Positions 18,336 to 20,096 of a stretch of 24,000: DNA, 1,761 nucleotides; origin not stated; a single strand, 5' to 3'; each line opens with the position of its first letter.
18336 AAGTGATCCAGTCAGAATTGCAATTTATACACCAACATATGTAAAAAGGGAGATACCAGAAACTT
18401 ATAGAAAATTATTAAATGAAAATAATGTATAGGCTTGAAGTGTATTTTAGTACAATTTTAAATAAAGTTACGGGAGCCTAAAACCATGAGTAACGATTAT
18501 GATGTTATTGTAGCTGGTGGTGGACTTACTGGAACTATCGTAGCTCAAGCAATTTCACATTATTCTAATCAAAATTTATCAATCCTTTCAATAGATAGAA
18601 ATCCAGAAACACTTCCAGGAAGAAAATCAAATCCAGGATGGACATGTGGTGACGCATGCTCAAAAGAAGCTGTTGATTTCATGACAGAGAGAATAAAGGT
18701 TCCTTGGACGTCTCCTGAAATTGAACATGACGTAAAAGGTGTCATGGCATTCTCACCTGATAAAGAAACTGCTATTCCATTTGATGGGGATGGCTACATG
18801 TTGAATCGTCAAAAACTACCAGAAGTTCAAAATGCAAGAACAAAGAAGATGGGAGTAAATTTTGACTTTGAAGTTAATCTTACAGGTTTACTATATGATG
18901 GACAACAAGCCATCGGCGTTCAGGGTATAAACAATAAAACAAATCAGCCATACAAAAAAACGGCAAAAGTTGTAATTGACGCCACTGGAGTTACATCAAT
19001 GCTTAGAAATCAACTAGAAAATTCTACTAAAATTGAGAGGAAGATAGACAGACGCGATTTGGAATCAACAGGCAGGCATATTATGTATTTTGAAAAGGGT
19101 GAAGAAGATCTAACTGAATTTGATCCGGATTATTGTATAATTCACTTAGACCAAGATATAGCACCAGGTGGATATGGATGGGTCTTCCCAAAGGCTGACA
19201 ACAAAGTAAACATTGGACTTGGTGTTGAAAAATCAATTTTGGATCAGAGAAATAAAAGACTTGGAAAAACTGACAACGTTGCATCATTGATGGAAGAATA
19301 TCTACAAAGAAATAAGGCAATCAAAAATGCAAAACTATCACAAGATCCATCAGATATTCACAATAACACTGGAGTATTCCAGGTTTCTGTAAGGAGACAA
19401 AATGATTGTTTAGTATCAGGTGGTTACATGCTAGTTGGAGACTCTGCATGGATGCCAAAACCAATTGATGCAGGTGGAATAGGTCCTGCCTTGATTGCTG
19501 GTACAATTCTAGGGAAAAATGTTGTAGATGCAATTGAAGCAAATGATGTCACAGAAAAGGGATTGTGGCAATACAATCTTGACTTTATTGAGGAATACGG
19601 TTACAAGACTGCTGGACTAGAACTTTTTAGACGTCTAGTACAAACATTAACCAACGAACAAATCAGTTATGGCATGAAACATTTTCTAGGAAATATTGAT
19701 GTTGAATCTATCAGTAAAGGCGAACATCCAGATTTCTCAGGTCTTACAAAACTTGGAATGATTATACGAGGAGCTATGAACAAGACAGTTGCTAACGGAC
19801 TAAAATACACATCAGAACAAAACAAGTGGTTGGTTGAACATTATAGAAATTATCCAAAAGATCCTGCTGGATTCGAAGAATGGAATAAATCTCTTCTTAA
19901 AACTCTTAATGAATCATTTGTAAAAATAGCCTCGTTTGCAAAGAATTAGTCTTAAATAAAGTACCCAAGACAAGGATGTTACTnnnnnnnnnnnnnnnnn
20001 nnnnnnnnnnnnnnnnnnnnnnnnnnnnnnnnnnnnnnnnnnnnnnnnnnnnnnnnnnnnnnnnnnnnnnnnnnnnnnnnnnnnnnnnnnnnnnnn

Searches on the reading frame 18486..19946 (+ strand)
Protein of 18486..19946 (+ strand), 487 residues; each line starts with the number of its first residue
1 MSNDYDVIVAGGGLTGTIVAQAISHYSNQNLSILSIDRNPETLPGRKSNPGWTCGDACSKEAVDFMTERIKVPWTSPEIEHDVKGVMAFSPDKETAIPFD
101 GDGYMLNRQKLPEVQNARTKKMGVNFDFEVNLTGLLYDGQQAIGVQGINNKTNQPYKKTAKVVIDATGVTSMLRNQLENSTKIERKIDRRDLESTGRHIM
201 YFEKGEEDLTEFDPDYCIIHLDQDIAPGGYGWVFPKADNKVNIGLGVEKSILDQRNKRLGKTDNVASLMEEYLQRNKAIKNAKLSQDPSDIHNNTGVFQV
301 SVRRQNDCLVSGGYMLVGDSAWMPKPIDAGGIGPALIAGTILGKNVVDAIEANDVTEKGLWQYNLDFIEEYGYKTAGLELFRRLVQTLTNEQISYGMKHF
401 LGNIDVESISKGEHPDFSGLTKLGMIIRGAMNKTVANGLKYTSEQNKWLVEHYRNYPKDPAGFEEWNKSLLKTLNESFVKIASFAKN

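Call 3: search_protein_families(library=pfam, proteins=[window:18486-19946:+], max_evalue=0.01)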
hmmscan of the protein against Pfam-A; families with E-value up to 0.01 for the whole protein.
window:18486-19946:+ (487 aa): 1 family
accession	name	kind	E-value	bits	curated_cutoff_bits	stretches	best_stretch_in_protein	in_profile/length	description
PF22578.2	GGR_cat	-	2.2e-15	56.7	27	1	211-256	14-58/88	Geranylgeranyl reductase catalytic domain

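Call 4: search_protein_families(library=ncbifam, proteins=[window:18486-19946:+], max_evalue=0.01)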
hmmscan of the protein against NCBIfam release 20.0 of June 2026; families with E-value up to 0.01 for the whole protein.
window:18486-19946:+ (487 aa): 15 families
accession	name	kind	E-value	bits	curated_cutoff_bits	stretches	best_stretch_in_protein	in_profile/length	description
NF041080.1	DGGGPL_reductase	equivalog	3.4e-90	303.1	580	1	5-476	2-442/447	digeranylgeranylglycerophospholipid reductase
TIGR02032.1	GG-red-SF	subfamily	4.6e-35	121.8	158.8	1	5-343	1-294/297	geranylgeranyl reductase family protein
NF041160.1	DGGPL_Thplmales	equivalog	1.9e-23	83.1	780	1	4-376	3-340/396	digeranylgeranylglycerophospholipid reductase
NF041385.1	Dggglyphlred_Halo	equivalog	1.2e-16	60.3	700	1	1-349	1-316/405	digeranylgeranylglycerophospholipid reductase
TIGR02023.1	BchP-ChlP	subfamily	2.3e-14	53.2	343.3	1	5-382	1-332/388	geranylgeranyl diphosphate reductase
NF045655.1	MkRedMenJ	equivalog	1.4e-07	30.8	700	1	1-387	1-345/406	menaquinone reductase MenJ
NF038171.1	maturase_LodB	equivalog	8.1e-06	25.2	400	1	150-365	140-330/361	lysine-epsilon-oxidase maturase LodB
NF005612.0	PRK07364.1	equivalog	0.00011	20.8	487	0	3-41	17-52/415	FAD-dependent hydroxylase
TIGR01988.1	Ubi-OHases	subfamily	0.00082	18.3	224.65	0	6-177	1-171/387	ubiquinone biosynthesis hydroxylase, UbiH/UbiF/VisC/COQ6 family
TIGR01790.1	carotene-cycl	subfamily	0.0011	18.3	209.5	0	6-46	1-37/387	lycopene cyclase family protein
NF007450.0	PRK10015.1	subfamily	0.0011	17.8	466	0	100-178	99-171/429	FAD-dependent oxidoreductase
NF004356.0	PRK05732.1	equivalog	0.0016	17.4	384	1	4-38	3-37/395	2-octaprenyl-6-methoxyphenyl hydroxylase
NF005037.0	PRK06452.1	equivalog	0.0018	16.9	862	0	117-180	144-207/566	succinate dehydrogenase flavoprotein subunit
TIGR02028.1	ChlP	equivalog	0.0022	16.8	505.3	1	182-248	161-225/398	geranylgeranyl reductase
NF005599.0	PRK07333.1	equivalog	0.0071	14.9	549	0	2-176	10-183/414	ubiquinone biosynthesis hydroxylase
